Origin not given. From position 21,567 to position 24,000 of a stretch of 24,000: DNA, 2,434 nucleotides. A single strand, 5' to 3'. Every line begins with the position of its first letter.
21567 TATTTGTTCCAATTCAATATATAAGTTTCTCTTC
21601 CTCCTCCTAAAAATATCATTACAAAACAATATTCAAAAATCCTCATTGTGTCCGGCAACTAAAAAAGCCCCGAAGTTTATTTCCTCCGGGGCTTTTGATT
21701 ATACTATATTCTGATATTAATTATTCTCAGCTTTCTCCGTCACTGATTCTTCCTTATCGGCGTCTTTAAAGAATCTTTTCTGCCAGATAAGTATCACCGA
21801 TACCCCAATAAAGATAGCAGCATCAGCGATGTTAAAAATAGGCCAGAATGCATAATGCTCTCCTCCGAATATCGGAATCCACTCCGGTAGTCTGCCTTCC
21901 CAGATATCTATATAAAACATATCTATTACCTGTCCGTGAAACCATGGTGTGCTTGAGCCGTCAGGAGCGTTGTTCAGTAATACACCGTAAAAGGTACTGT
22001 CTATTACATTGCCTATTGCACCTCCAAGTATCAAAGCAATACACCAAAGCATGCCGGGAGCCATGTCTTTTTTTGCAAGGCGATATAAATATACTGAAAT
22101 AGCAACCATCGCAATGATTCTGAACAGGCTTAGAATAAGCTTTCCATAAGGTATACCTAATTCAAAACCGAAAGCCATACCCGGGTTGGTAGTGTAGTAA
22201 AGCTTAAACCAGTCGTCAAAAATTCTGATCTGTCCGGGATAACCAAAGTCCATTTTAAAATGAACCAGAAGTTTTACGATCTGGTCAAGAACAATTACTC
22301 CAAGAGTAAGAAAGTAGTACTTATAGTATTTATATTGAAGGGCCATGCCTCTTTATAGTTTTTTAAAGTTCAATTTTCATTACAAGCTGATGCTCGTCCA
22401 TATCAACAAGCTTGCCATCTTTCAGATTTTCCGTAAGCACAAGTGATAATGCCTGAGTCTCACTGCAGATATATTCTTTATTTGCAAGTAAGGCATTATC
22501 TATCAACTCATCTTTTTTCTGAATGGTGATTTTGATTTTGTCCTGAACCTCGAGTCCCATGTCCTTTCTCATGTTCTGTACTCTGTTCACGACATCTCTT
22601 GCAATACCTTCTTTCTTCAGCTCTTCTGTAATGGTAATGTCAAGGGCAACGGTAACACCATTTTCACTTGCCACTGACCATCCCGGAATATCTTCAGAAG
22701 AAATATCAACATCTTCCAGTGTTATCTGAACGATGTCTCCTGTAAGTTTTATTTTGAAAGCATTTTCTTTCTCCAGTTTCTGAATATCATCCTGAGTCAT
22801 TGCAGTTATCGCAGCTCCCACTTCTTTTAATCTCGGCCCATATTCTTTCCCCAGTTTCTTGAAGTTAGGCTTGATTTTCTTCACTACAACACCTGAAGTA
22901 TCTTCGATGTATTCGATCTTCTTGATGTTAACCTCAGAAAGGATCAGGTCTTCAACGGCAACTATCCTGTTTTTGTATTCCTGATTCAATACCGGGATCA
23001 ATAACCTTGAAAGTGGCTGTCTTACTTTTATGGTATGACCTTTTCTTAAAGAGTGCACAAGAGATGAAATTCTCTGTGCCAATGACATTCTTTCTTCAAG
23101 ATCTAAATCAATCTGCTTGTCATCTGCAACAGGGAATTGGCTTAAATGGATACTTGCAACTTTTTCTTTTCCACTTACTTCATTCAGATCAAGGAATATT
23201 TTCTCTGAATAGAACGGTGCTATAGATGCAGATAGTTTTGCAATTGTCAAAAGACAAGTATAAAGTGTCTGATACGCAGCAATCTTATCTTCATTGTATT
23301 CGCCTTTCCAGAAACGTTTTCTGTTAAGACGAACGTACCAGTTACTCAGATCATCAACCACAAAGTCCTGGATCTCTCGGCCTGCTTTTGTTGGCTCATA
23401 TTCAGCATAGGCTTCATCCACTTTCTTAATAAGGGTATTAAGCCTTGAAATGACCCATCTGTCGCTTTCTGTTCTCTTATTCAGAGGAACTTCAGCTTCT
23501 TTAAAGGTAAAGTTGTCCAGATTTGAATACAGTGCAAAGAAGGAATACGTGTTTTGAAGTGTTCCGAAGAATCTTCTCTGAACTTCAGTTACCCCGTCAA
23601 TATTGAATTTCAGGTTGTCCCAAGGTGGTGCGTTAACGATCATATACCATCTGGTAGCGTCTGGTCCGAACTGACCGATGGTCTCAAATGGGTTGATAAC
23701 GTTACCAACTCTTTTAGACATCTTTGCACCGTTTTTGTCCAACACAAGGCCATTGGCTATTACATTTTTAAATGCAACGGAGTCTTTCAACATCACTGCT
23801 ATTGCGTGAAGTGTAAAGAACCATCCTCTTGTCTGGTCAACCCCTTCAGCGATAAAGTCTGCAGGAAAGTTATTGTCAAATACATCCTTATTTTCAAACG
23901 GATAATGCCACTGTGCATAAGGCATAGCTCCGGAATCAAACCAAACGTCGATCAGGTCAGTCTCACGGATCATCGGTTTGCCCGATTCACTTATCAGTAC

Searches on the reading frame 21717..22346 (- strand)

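Call 24: search_protein_families(library=pfam, proteins=[window:21717-22346:-], max_evalue=0.001)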
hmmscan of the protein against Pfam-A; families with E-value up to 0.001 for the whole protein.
window:21717-22346:- (209 aa): 1 family
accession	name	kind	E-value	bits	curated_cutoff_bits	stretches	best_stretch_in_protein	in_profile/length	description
PF01252.23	Peptidase_A8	-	1.8e-34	119.4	25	1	14-187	2-138/142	Signal peptidase (SPase) II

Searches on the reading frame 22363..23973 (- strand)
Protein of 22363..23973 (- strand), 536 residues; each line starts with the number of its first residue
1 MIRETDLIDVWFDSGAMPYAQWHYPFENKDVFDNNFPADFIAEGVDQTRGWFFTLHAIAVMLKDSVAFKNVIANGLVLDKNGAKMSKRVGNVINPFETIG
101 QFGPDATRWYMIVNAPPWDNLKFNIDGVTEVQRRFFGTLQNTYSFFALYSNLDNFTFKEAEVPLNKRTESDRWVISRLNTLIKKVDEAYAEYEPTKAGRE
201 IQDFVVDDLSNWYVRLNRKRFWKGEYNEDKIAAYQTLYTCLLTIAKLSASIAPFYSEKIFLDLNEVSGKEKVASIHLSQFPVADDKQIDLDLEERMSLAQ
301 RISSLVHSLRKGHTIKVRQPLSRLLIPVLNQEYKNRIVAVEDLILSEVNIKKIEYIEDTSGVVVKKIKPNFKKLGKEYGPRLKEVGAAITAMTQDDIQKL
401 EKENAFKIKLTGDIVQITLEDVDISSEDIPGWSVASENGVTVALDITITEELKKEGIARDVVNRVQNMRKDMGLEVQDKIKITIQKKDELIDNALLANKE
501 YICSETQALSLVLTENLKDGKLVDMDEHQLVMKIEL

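Call 24: search_protein_families(library=pfam, proteins=[window:22363-23973:-], max_evalue=0.001)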
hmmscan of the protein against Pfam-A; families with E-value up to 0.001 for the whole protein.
window:22363-23973:- (536 aa): 4 families
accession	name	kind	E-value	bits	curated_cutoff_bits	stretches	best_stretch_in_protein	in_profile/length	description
PF19302.4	DUF5915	-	1.1e-57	195.2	27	1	341-535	1-193/195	Domain of unknown function (DUF5915)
PF00133.28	tRNA-synt_1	-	7.7e-38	130.7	22.7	1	3-122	294-412/414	tRNA synthetases class I (I, L, M and V)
PF08264.19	Anticodon_1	-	5.1e-32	111.2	25.1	1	171-322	1-145/148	Anticodon-binding domain of tRNA ligase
PF09334.17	tRNA-synt_1g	-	1.8e-06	27.5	20.1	1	63-130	307-373/391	tRNA synthetases class I (M)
